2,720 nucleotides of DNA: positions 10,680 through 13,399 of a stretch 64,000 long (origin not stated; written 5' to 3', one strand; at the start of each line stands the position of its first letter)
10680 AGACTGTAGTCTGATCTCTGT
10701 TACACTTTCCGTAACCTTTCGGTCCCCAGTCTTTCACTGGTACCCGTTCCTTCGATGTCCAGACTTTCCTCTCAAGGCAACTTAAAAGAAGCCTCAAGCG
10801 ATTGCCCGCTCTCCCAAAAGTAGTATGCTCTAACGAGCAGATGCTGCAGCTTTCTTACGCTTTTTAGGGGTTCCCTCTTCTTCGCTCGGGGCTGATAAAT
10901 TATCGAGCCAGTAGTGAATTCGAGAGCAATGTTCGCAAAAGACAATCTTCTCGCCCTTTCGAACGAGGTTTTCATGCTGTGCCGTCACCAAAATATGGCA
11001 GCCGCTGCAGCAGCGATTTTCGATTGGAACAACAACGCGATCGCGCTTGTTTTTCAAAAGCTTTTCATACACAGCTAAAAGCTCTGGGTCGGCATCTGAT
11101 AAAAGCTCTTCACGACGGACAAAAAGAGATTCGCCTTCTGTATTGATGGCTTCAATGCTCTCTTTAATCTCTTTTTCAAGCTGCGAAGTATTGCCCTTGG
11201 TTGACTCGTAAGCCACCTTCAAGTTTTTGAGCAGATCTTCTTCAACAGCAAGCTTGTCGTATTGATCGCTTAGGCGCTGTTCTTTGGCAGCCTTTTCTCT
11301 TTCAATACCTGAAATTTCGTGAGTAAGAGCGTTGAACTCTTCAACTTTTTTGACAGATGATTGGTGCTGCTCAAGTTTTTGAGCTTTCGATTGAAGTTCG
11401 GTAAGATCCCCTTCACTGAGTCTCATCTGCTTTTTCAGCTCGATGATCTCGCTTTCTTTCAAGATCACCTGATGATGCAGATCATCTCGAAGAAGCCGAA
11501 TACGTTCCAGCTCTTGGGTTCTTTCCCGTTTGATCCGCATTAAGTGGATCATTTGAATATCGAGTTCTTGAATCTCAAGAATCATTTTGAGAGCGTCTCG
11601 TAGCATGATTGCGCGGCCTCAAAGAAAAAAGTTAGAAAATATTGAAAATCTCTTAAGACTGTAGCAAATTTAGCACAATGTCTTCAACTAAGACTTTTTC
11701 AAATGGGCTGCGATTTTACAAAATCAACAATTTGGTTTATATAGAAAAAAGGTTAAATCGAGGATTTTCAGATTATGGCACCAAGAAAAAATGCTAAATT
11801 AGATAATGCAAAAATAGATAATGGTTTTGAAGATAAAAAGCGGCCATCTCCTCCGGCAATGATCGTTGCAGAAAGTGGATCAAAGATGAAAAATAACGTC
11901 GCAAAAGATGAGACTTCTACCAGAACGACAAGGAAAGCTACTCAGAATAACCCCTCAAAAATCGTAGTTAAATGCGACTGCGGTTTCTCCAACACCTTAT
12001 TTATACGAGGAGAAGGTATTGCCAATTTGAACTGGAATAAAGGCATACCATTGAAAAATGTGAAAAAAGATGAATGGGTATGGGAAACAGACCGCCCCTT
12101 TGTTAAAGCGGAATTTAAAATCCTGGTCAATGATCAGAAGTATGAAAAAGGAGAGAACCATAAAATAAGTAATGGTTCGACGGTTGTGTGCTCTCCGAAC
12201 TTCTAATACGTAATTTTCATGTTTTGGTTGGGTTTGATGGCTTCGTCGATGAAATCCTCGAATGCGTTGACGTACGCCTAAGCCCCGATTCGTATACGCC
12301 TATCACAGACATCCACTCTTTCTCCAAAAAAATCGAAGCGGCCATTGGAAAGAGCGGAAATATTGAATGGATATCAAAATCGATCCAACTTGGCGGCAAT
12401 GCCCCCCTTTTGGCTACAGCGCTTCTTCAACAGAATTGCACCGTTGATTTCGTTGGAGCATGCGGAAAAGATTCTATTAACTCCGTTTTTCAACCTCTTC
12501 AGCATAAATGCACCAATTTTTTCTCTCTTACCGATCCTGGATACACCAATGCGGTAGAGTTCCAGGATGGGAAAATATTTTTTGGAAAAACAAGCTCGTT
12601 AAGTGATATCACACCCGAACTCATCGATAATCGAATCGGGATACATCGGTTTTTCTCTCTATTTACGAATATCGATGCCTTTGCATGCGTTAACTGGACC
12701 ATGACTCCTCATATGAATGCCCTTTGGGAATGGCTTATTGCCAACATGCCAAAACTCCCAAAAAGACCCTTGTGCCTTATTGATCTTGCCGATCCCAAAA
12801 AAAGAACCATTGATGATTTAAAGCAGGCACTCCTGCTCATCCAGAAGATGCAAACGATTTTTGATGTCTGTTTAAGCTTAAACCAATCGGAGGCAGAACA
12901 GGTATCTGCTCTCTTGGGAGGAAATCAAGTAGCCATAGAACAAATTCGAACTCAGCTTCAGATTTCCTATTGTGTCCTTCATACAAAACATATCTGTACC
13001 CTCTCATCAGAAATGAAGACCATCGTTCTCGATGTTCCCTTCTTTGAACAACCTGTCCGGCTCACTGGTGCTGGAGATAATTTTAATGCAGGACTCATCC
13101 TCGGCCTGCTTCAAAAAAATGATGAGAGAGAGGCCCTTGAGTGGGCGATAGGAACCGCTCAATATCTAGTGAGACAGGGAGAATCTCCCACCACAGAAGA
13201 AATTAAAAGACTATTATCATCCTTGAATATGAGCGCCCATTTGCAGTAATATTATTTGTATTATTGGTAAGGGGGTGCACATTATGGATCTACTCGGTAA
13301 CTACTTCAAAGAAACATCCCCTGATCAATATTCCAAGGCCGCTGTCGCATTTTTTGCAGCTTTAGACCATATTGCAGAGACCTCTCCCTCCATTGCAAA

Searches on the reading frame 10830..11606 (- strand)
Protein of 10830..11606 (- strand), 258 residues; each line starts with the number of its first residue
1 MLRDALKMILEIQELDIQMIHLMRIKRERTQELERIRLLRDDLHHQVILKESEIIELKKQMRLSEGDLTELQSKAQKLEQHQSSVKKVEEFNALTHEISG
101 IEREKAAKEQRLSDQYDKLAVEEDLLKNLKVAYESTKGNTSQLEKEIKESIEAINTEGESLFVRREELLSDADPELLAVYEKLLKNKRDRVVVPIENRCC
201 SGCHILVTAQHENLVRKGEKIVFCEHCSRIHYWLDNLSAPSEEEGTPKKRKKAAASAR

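Call 74: search_protein_families(library=pfam, proteins=[window:10830-11606:-], max_evalue=0.00001)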
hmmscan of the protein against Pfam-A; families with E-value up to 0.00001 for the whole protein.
window:10830-11606:- (258 aa): 2 families
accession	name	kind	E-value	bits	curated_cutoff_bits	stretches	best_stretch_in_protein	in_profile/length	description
PF02591.20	Zn_ribbon_9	-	1.4e-08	35.1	29.1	1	200-230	2-32/33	C4-type zinc ribbon domain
PF24481.2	CT398_CC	-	1.7e-06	28.4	27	1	13-186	2-178/180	CT398-like coiled coil hairpin domain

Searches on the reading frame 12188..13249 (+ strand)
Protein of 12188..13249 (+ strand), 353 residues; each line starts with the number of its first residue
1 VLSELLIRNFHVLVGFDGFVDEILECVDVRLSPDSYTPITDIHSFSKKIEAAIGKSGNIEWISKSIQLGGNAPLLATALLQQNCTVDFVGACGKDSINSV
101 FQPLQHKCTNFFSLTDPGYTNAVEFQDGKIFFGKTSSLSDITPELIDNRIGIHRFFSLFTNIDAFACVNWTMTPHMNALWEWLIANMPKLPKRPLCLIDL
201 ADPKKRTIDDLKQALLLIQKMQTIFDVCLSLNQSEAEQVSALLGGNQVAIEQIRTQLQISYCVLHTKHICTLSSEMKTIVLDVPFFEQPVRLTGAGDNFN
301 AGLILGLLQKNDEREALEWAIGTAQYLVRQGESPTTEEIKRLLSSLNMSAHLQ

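Call 74: search_protein_families(library=pfam, proteins=[window:12188-13249:+], max_evalue=0.00001)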
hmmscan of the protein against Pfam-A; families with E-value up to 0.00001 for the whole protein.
window:12188-13249:+ (353 aa): 2 families
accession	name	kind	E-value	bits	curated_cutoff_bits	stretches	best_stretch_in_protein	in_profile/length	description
PF25270.1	Khk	-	2.6e-48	165.5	35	1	10-344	23-363/365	Prokaryotic ketohexokinase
PF00294.29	PfkB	-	1.7e-07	31.4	25.8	1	284-331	245-293/302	pfkB family carbohydrate kinase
